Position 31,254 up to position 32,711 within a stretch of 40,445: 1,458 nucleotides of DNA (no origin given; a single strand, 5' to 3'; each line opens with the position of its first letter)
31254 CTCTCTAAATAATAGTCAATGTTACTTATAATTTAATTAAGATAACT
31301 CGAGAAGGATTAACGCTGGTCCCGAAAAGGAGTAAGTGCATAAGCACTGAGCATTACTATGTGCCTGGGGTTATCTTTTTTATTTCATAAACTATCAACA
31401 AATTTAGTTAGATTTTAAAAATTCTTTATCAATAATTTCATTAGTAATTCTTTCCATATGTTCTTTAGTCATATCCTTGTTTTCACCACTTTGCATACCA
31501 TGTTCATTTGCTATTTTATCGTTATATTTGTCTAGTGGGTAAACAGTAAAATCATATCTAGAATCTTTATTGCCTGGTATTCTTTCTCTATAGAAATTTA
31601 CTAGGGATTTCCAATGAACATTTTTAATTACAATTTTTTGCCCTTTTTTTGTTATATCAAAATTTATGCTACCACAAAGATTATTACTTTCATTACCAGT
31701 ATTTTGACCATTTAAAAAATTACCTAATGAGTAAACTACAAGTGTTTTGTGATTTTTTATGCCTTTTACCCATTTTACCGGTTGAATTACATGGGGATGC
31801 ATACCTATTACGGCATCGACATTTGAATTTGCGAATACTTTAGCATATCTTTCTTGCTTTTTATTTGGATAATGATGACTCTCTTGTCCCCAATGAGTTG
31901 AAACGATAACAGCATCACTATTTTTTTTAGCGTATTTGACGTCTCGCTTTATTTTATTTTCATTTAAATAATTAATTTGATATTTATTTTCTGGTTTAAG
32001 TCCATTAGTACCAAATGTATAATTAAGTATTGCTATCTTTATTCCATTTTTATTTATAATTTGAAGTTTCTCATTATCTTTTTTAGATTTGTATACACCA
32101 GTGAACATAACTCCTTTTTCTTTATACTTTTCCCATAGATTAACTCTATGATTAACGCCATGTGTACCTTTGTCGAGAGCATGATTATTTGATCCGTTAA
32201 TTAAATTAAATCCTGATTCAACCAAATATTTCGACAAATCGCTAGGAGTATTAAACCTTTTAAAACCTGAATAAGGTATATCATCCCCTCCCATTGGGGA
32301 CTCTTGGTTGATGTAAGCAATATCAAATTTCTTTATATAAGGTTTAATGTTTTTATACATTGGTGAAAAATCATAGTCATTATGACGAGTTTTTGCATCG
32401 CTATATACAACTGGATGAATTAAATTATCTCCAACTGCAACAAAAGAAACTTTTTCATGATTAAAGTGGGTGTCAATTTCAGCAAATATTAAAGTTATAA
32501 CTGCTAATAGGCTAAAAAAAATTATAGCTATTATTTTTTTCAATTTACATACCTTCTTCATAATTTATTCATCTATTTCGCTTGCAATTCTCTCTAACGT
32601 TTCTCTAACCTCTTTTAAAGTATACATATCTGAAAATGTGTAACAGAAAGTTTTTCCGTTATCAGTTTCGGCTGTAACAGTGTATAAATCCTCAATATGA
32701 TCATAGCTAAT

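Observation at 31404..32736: CapA/PGA_cap-family membrane-anchored metallophosphatase-like moron plus 55-aa ORF between integrase and cI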

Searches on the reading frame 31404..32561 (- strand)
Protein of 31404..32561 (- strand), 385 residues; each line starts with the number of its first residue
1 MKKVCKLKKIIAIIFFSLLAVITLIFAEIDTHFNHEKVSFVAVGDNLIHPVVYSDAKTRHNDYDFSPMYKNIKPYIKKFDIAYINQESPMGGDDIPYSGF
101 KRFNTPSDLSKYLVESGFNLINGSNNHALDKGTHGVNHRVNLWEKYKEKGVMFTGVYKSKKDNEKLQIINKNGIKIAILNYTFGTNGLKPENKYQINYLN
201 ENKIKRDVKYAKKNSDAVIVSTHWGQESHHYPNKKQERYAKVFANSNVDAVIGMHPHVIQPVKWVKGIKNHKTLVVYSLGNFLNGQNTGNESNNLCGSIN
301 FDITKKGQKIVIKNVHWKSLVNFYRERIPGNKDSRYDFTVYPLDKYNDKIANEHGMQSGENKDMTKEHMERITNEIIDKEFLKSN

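Call 3: search_protein_families(library=pfam, proteins=[window:31404-32561:-], max_evalue=0.01)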
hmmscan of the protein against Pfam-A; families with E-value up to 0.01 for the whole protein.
window:31404-32561:- (385 aa): 1 family
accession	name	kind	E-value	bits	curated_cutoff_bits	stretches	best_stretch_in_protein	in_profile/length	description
PF09587.15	PGA_cap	-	2.5e-62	211.1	27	1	40-286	2-255/255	Bacterial capsule synthesis protein PGA_cap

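Call 4: search_protein_families(library=phrogs, proteins=[window:31404-32561:-], max_evalue=0.01)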
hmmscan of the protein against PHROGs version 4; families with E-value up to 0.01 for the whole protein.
window:31404-32561:- (385 aa): 1 family
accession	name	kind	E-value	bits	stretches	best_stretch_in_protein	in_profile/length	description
phrog_23677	-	unknown function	2.2e-266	883.8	1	7-385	1-379/379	-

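Call 6: search_dna_similar(query=window:31404-32561:-, collection=phages, mode=protein, max_rows=40, rows=spread)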
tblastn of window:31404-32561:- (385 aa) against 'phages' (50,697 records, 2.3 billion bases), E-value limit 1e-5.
Records with a match: 29; places in all: 29; records where one place covers at least 80% of the query: 17.
Best place of each record, by identity: 95-99% 9; <60% 20.
By first word of the organism name: Bacteriophage 15; Staphylococcus 9; Listeria 5.
By host as written in the record: - 15; Staphylococcus sp. 7; Listeria monocytogenes 5; Staphylococcus epidermidis 36-1 2.
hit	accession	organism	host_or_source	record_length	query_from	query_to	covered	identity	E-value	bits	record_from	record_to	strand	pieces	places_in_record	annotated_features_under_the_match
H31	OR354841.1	Staphylococcus phage S-CoN_Ph18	Staphylococcus sp.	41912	1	385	100%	96.9%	0e+0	768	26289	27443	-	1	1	hypothetical protein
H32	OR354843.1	Staphylococcus phage S-CoN_Ph20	Staphylococcus sp.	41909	1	385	100%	96.9%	0e+0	768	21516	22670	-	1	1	hypothetical protein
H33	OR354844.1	Staphylococcus phage S-CoN_Ph21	Staphylococcus sp.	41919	1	385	100%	96.9%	0e+0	768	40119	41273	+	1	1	hypothetical protein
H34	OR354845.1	Staphylococcus phage S-CoN_Ph22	Staphylococcus sp.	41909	1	385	100%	96.9%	0e+0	768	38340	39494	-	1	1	hypothetical protein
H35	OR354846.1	Staphylococcus phage S-CoN_Ph23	Staphylococcus sp.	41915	1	385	100%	96.9%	0e+0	768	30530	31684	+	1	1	hypothetical protein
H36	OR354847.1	Staphylococcus phage S-CoN_Ph24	Staphylococcus sp.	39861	1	385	100%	96.9%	0e+0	768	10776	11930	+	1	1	hypothetical protein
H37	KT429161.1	Staphylococcus phage StB20-like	Staphylococcus epidermidis 36-1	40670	1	385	100%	96.4%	0e+0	763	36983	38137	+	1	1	capA: capsule biosynthesis protein CapA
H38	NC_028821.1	Staphylococcus phage StB20-like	Staphylococcus epidermidis 36-1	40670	1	385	100%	96.4%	0e+0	763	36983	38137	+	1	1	capA: CapA family protein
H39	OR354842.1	Staphylococcus phage S-CoN_Ph19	Staphylococcus sp.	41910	15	385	96%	97.3%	0e+0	744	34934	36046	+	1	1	hypothetical protein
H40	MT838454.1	Bacteriophage sp.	human fecal samples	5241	37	382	90%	37.4%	3e-63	224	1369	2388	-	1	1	record has no annotation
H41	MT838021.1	Bacteriophage sp.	human fecal samples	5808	38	385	90%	30.9%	7e-48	179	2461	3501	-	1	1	record has no annotation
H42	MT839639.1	Bacteriophage sp.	human fecal samples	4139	38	383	90%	31.0%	5e-49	182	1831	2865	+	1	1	record has no annotation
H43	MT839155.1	Bacteriophage sp.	human fecal samples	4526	36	383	90%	30.6%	1e-47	179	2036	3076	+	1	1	record has no annotation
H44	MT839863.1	Bacteriophage sp.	human fecal samples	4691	38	375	88%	30.9%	4e-39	154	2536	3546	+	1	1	record has no annotation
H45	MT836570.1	Bacteriophage sp.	human fecal samples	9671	38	358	83%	31.9%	2e-48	181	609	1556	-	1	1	record has no annotation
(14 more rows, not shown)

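Call 12: find_homologous_proteins(query=window:31404-32561:-, max_evalue=0.00001)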
Query window:31404-32561:- (385 aa): 1566 proteins with E <= 0.00001 among 4022 candidates; the best 120 are listed.
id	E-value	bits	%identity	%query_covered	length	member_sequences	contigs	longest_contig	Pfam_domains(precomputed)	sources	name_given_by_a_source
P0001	2.5e-247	838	97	98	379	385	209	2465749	PF09587.16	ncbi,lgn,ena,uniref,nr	ncbi:CapA family protein [Staphylococcus epidermidis]|uniref:CapA family protein n=1 Tax=Bacteria Ta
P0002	3.3e-182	624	74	98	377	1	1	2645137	PF09587.16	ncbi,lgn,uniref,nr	ncbi:CapA family protein [Staphylococcus saprophyticus]|uniref:CapA family protein n=1 Tax=Staphyloc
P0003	2.8e-137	476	60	90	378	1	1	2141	PF09587.16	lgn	-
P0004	8.0e-137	475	56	98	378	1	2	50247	PF09587.16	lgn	-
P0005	2.1e-136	473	56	98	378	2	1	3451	PF09587.16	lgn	-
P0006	7.8e-136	471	59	90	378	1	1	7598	PF09587.16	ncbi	ncbi:CapA family protein [Helicobacter pylori]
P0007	9.5e-136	471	58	97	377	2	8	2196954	PF09587.16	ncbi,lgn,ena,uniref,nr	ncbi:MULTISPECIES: CapA family protein [Staphylococcus]|uniref:CapA family protein n=1 Tax=Staphyloc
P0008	1.2e-135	471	59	90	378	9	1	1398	PF09587.16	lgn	-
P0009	1.3e-135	471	56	98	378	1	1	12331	PF09587.16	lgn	-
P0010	7.5e-135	468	56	98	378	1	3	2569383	PF09587.16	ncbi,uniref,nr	ncbi:CapA family protein [Staphylococcus sp. 18_1_E_LY]|uniref:CapA family protein n=1 Tax=Staphyloc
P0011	1.7e-134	467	59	90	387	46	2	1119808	PF09587.16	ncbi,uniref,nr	ncbi:CapA family protein [Staphylococcus succinus]|uniref:CapA family protein n=1 Tax=Staphylococcus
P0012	1.2e-132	461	57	96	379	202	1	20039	PF09587.16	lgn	-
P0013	3.5e-131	456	58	91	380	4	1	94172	PF09587.16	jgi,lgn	-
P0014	1.4e-130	454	54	97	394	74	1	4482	PF09587.16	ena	-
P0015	2.7e-129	450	56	93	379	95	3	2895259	PF09587.16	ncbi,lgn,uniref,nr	ncbi:CapA family protein [Staphylococcus xylosus]|uniref:CapA family protein n=1 Tax=Staphylococcus 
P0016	8.3e-128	445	54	93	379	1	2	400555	PF09587.16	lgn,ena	-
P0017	8.4e-128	445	54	93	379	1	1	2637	PF09587.16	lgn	-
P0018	1.6e-127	444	55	93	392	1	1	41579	PF09587.16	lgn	-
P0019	2.2e-127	443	55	93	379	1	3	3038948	PF09587.16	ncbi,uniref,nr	ncbi:CapA family protein [Staphylococcus shinii]|uniref:CapA family protein n=1 Tax=Staphylococcus s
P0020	2.6e-127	443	54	93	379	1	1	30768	PF09587.16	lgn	-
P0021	4.9e-127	442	54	93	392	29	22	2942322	PF09587.16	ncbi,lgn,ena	-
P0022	6.3e-127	442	54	93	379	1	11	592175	PF09587.16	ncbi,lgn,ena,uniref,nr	ncbi:CapA family protein [Staphylococcus pseudoxylosus]|uniref:CapA family protein n=1 Tax=Staphyloc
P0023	1.5e-126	441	54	93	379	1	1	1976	PF09587.16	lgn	-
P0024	2.1e-126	440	54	93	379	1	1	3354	PF09587.16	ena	-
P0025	2.1e-126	440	54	93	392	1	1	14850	PF09587.16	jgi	jgi:poly-gamma-glutamate synthesis protein (capsule biosynthesis protein)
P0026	2.7e-126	440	54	93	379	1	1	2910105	PF09587.16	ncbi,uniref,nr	ncbi:CapA family protein [Staphylococcus pseudoxylosus]|uniref:CapA family protein n=1 Tax=Staphyloc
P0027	6.1e-126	439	51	97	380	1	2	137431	PF09587.16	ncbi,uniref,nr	ncbi:CapA family protein [Staphylococcus equorum]|uniref:CapA family protein n=1 Tax=Staphylococcus 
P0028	7.2e-126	438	53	94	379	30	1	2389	PF09587.16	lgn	-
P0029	2.4e-124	433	51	98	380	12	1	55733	PF09587.16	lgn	-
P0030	3.3e-124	433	50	97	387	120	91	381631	PF09587.16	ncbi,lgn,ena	-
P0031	1.0e-123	431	54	94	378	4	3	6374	PF09587.16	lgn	-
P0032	1.1e-123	431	52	99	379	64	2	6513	PF09587.16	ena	-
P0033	6.6e-123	429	49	98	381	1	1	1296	PF09587.16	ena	-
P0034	7.2e-123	429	51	97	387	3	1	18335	PF09587.16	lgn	-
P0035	1.1e-122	428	49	98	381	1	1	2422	PF09587.16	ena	-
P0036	1.2e-122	428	49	98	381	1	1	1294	PF09587.16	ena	-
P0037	1.2e-122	428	49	98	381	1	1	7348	PF09587.16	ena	-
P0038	2.0e-122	427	49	99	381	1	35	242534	PF09587.16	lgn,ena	-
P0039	2.2e-122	427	49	99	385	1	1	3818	PF09587.16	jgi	-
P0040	2.3e-122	427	49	99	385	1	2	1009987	PF09587.16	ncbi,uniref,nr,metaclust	ncbi:bacterial capsule synthesis protein [Staphylococcus lugdunensis]|uniref:Bacterial capsule synth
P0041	2.3e-122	427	49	99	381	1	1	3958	PF09587.16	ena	-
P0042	2.9e-122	427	49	99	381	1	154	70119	PF09587.16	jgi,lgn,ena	-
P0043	3.0e-122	427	49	99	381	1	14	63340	PF09587.16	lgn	-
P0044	3.1e-122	427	49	98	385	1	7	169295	PF09587.16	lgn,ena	-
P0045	3.1e-122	427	49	98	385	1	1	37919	PF09587.16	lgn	-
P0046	3.2e-122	426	49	98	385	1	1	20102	PF09587.16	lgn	-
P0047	3.2e-122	426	49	99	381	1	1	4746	PF09587.16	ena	-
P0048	3.5e-122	426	49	98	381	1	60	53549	PF09587.16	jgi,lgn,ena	jgi:poly-gamma-glutamate synthesis protein (capsule biosynthesis protein)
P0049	3.5e-122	426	49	98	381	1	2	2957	PF09587.16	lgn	-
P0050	3.7e-122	426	50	98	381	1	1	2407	PF09587.16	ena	-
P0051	3.8e-122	426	49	98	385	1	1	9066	PF09587.16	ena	-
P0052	3.8e-122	426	49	98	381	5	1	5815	PF09587.16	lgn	-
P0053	4.5e-122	426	49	98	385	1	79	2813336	PF09587.16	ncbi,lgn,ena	-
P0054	4.5e-122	426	50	98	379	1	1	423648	PF09587.16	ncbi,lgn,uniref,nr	ncbi:CapA family protein [Staphylococcus lugdunensis]|uniref:CapA family protein n=1 Tax=Staphylococ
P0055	5.1e-122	426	49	98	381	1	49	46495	PF09587.16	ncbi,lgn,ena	-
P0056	5.7e-122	426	50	98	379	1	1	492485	PF09587.16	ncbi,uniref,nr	ncbi:CapA family protein [Staphylococcus lugdunensis]|uniref:CapA family protein n=1 Tax=Staphylococ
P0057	5.7e-122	426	50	98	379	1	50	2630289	PF09587.16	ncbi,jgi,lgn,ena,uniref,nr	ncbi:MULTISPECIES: CapA family protein [Staphylococcus]|uniref:CapA family protein n=1 Tax=Staphyloc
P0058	6.8e-122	425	49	99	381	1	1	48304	PF09587.16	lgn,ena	-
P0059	7.0e-122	425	50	98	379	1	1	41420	PF09587.16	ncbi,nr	ncbi:MAG: CapA family protein [Staphylococcus lugdunensis]|nr:CapA family protein [Staphylococcus lu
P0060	8.3e-122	425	50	98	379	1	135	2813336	PF09587.16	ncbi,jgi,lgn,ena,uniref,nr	ncbi:CapA family protein [Staphylococcus lugdunensis]|uniref:CapA family protein n=1 Tax=Staphylococ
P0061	8.5e-122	425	50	98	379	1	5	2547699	PF09587.16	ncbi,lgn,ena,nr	ncbi:CapA family protein [Staphylococcus lugdunensis]|nr:CapA family protein [Staphylococcus lugdune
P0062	1.9e-121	424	50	98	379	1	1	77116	PF09587.16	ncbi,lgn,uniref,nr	ncbi:CapA family protein [Staphylococcus sp. HMSC69H07]|uniref:CapA family protein n=1 Tax=Staphyloc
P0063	3.1e-121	423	49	98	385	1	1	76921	PF09587.16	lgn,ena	-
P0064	3.5e-121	423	49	98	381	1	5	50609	PF09587.16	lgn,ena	-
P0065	1.1e-120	421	55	91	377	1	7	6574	PF09587.16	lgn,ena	-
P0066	1.1e-120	421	55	91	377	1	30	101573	PF09587.16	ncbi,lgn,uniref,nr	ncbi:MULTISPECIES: CapA family protein [unclassified Mammaliicoccus]|uniref:CapA family protein n=1 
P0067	1.1e-120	421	55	91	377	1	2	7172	PF09587.16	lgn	-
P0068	2.3e-120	420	52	90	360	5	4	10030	PF09587.16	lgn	-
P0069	2.7e-120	420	55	91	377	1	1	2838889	PF09587.16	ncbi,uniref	ncbi:CapA family protein [Mammaliicoccus sciuri]|uniref:CapA family protein n=1 Tax=Mammaliicoccus s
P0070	4.0e-120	420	52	95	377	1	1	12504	PF09587.16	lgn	-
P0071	4.8e-120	419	55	91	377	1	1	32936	PF09587.16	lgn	-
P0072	4.9e-120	419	50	98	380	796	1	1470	PF09587.16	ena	-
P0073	6.7e-120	419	56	90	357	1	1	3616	PF09587.16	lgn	-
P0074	9.8e-120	418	55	91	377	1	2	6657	PF09587.16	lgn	-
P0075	1.4e-119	418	56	90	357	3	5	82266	PF09587.16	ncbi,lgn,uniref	ncbi:CapA family protein [Staphylococcus nepalensis]|uniref:CapA family protein n=1 Tax=Staphylococc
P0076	3.2e-119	417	50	97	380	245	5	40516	PF09587.16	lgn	-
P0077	7.2e-119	415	49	99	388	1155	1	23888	PF09587.16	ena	-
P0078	2.9e-118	413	51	98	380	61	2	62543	PF09587.16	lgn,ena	-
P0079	3.9e-118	413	49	96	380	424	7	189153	PF09587.16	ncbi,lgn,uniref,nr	ncbi:capsule biosynthesis protein CapA [Staphylococcus haemolyticus]|uniref:CapA family protein n=1 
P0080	2.4e-117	410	50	98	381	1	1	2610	PF09587.16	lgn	-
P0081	4.4e-117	410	49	96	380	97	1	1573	PF09587.16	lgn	-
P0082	5.8e-117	409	49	96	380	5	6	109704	PF09587.16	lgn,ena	-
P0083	1.5e-116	408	50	94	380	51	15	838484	PF09587.16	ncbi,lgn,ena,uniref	ncbi:CapA family protein [Staphylococcus nepalensis]|uniref:CapA family protein n=1 Tax=Staphylococc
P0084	3.1e-116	407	49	96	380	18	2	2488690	PF09587.16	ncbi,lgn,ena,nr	ncbi:putative polyglutamic acid capsule biosynthesis protein [Staphylococcus petrasii]|nr:putative p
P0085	1.8e-115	404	50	98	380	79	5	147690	PF09587.16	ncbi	ncbi:capsule synthesis protein PGA_cap [Staphylococcus cohnii]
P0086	3.0e-114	400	53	86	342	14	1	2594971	PF09587.16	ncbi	ncbi:CapA family protein [Staphylococcus lugdunensis]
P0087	3.6e-114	400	48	99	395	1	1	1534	PF09587.16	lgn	-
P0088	1.9e-113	398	48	96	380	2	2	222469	PF09587.16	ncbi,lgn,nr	ncbi:CapA family protein [Staphylococcus sp. GSSP0090]|nr:CapA family protein [Staphylococcus sp. GS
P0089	1.5e-112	395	47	98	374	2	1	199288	PF09587.16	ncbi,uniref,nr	ncbi:CapA family protein [Staphylococcus sp. SQ8-PEA]|uniref:CapA family protein n=1 Tax=Staphylococ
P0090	7.8e-111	389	59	77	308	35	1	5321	PF09587.16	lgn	-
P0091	1.7e-110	388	45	96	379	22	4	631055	PF09587.16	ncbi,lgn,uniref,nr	ncbi:CapA family protein [Staphylococcus caledonicus]|uniref:CapA family protein n=1 Tax=Staphylococ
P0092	1.8e-109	384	47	97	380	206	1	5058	PF09587.16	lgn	-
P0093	3.0e-102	361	43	98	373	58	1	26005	PF09587.16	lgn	-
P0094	1.0e-101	359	45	90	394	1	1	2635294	PF09587.16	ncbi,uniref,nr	ncbi:PGA biosynthesis protein CapA [Carnobacterium sp. 17-4]|uniref:CapA family protein n=1 Tax=Carn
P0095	5.0e-99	350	52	82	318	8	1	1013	PF09587.16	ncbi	ncbi:CapA family protein, partial [Staphylococcus cohnii]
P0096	7.0e-93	330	55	71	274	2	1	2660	PF09587.16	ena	-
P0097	1.6e-92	329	44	89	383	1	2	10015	PF09587.16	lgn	-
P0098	7.8e-92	326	46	90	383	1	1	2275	PF09587.16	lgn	-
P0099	3.4e-90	321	44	89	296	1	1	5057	PF09587.16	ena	-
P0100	9.8e-90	320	43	90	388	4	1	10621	PF09587.16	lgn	-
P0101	3.2e-89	318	45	89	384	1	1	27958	PF09587.16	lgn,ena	-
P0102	9.5e-89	316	45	88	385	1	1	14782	PF09587.16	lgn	-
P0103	7.2e-88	313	43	90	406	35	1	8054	PF09587.16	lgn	-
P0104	4.8e-87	311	39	99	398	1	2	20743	PF09587.16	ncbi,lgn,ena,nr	ncbi:MAG: CapA family protein [Ruminococcus sp.]|nr:CapA family protein [Ruminococcus sp.]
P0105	5.1e-87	311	42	90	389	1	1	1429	PF09587.16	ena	-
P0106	1.9e-86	309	44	88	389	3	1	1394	PF09587.16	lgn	-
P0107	2.5e-86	308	42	91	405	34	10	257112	PF09587.16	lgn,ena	-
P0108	2.6e-86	308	45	88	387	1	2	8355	PF09587.16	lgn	-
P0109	3.2e-86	308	43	88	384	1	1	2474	PF09587.16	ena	-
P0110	5.7e-86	307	39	90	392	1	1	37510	PF09587.16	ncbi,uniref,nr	ncbi:CapA family protein [Trichococcus alkaliphilus]|uniref:CapA family protein n=1 Tax=Trichococcus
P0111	7.7e-86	307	42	88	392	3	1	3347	PF09587.16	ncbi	ncbi:MAG: CapA family protein [Erysipelotrichaceae bacterium]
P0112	9.9e-86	306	41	98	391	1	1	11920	PF09587.16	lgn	-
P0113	1.7e-85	306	41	90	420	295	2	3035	PF09587.16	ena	-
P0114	5.0e-85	304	44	90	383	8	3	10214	PF09587.16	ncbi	ncbi:MAG: CapA family protein [Erysipelotrichaceae bacterium]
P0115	3.7e-84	301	45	88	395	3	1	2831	PF09587.16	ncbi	-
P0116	4.0e-84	301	42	90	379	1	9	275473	PF09587.16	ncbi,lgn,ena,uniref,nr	ncbi:CapA family protein [uncultured Traorella sp.]|uniref:CapA family protein n=1 Tax=uncultured Tr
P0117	4.4e-84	301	41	91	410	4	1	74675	PF09587.16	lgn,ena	-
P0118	5.2e-84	301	42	90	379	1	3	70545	PF09587.16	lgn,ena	-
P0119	8.1e-84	300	42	90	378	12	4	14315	PF09587.16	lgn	-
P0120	2.5e-83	298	42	90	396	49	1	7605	PF09587.16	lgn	-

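Call 13: search_solved_structures(query=window:31404-32561:-, max_evalue=0.01, show_alignments=2)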
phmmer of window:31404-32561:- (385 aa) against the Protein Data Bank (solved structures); distinct sequences matched with E-value up to 0.01: 3.
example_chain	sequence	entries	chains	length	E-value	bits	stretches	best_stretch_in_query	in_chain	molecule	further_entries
8gq9_A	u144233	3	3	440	0.00012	24.6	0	113-164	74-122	Poly-gamma-glutamate synthesis protein (Capsule biosynthesis protein)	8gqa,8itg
8gqb_A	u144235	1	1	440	0.00012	24.5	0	113-164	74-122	Poly-gamma-glutamate synthesis protein (Capsule biosynthesis protein)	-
8ith_A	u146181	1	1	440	0.00023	23.6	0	113-164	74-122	Poly-gamma-glutamate synthesis protein (Capsule biosynthesis protein)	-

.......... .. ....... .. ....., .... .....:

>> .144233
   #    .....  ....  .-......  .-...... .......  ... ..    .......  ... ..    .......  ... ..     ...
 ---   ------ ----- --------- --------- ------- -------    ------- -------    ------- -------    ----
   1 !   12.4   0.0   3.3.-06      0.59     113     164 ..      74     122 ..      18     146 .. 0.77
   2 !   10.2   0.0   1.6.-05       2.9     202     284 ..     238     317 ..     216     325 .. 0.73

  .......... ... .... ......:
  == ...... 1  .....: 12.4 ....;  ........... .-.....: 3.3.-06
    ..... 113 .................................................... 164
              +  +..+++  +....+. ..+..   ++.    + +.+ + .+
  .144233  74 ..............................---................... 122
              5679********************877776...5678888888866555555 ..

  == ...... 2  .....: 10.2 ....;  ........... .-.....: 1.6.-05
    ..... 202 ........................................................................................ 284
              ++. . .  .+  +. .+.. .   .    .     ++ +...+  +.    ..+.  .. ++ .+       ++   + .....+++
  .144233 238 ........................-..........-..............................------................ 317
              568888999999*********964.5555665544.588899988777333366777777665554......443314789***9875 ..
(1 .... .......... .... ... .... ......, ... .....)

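Call 14: find_encoding_contigs(protein=P0060, flank=6000, max_places=2)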
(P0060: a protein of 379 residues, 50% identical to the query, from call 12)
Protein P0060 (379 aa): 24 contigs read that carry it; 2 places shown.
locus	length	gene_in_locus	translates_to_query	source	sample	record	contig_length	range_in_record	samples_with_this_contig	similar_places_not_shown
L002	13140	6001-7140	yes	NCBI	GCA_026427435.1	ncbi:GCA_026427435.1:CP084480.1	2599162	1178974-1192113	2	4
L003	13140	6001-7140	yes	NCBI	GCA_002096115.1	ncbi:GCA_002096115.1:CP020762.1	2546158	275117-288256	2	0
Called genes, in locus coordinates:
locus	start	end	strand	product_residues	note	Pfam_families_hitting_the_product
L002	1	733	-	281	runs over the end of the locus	PF00144:Beta-lactamase, PF13354:Beta-lactamase2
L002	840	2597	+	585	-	PF05569:Peptidase_M56, PF00905:Transpeptidase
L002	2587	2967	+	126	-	PF03965:Penicillinase_R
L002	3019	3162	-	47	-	-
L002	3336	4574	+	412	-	PF02274:ADI, PF19420:DDAH_eukar (faint)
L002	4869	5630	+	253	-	PF00756:Esterase, PF12146:Hydrolase_4 (weak), PF00326:Peptidase_S9 (weak)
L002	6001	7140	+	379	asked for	PF09587:PGA_cap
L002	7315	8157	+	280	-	PF05908:Gamma_PGA_hydro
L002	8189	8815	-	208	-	PF02525:Flavodoxin_2, PF03358:FMN_red (weak)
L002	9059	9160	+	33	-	-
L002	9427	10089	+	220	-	PF02706:Wzz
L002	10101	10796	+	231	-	PF10609:ParA, PF13614:AAA_31, PF01656:CbiA, PF09140:MipZ (weak)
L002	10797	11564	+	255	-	PF19567:CpsB_CapC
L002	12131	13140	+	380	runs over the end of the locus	PF13384:HTH_23 (faint), PF13518:HTH_28 (weak), PF13276:HTH_21, PF00665:rve, PF13683:rve_3, PF13333:rve_2 (weak)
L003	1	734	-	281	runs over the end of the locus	PF00144:Beta-lactamase, PF13354:Beta-lactamase2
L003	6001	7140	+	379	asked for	PF09587:PGA_cap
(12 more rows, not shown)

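Call 15: find_encoding_contigs(protein=P0079, flank=6000, max_places=2)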
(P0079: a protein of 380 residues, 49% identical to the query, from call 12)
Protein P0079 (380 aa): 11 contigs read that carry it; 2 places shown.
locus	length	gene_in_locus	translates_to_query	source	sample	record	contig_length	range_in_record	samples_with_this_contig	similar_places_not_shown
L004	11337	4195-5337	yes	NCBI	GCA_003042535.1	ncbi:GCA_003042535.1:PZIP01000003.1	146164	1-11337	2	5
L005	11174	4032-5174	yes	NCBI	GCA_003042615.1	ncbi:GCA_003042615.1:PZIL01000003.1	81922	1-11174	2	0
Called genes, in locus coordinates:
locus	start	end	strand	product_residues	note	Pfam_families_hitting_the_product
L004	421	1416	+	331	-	PF00356:LacI, PF00532:Peripla_BP_1, PF13407:Peripla_BP_4 (weak), PF13377:Peripla_BP_3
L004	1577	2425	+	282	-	PF00753:Lactamase_B, PF23023:Anti-Pycsar_Apyc1 (weak)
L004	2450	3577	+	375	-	PF08240:ADH_N, PF00107:ADH_zinc_N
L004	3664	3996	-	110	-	PF13630:SdpI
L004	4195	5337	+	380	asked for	PF09587:PGA_cap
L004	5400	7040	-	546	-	PF02776:TPP_enzyme_N, PF00205:TPP_enzyme_M, PF02775:TPP_enzyme_C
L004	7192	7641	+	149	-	PF01047:MarR (weak), PF12802:MarR_2, PF13463:HTH_27 (weak)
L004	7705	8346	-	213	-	PF02525:Flavodoxin_2, PF03358:FMN_red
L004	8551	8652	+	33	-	-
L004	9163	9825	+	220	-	PF02706:Wzz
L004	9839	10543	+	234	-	PF10609:ParA, PF13614:AAA_31, PF01656:CbiA, PF09140:MipZ (weak)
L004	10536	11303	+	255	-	PF19567:CpsB_CapC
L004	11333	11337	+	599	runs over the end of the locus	PF13727:CoA_binding_3, PF01073:3Beta_HSD, PF01370:Epimerase, PF02719:Polysacc_synt_2, PF04321:RmlD_sub_bind, PF08659:KR (weak), PF13460:NAD_binding_10 (weak), PF16363:GDP_Man_Dehyd, +1 more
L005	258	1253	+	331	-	PF00356:LacI, PF00532:Peripla_BP_1, PF13407:Peripla_BP_4 (weak), PF13377:Peripla_BP_3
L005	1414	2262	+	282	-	PF00753:Lactamase_B, PF23023:Anti-Pycsar_Apyc1 (weak)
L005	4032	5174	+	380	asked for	PF09587:PGA_cap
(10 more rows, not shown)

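Call 16: find_encoding_contigs(protein=P0002, flank=8000, max_places=2)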
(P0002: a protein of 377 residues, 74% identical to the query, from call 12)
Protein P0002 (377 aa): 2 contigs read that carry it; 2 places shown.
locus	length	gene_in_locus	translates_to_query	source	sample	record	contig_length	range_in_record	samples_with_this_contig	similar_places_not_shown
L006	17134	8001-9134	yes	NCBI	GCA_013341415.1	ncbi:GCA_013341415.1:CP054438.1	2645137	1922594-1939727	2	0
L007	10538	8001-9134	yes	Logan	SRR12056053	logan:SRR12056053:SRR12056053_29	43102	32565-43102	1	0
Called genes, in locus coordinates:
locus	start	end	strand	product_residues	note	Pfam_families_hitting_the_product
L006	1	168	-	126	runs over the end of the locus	-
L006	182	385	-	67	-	-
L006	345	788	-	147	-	PF05866:RusA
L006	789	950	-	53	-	-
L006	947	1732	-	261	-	PF01695:IstB_IS21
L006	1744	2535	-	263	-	-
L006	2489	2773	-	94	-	-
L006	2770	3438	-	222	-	PF16784:HNHc_6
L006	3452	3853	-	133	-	PF00436:SSB, PF22657:SSB_1 (weak)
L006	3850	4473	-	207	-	PF06378:SSAP_Sak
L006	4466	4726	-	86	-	PF10656:DUF2483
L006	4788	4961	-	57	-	-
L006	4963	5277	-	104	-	PF05595:DUF771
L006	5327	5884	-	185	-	PF10552:ORF6C (weak)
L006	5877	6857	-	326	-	-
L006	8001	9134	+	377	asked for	PF09587:PGA_cap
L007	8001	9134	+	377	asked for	PF09587:PGA_cap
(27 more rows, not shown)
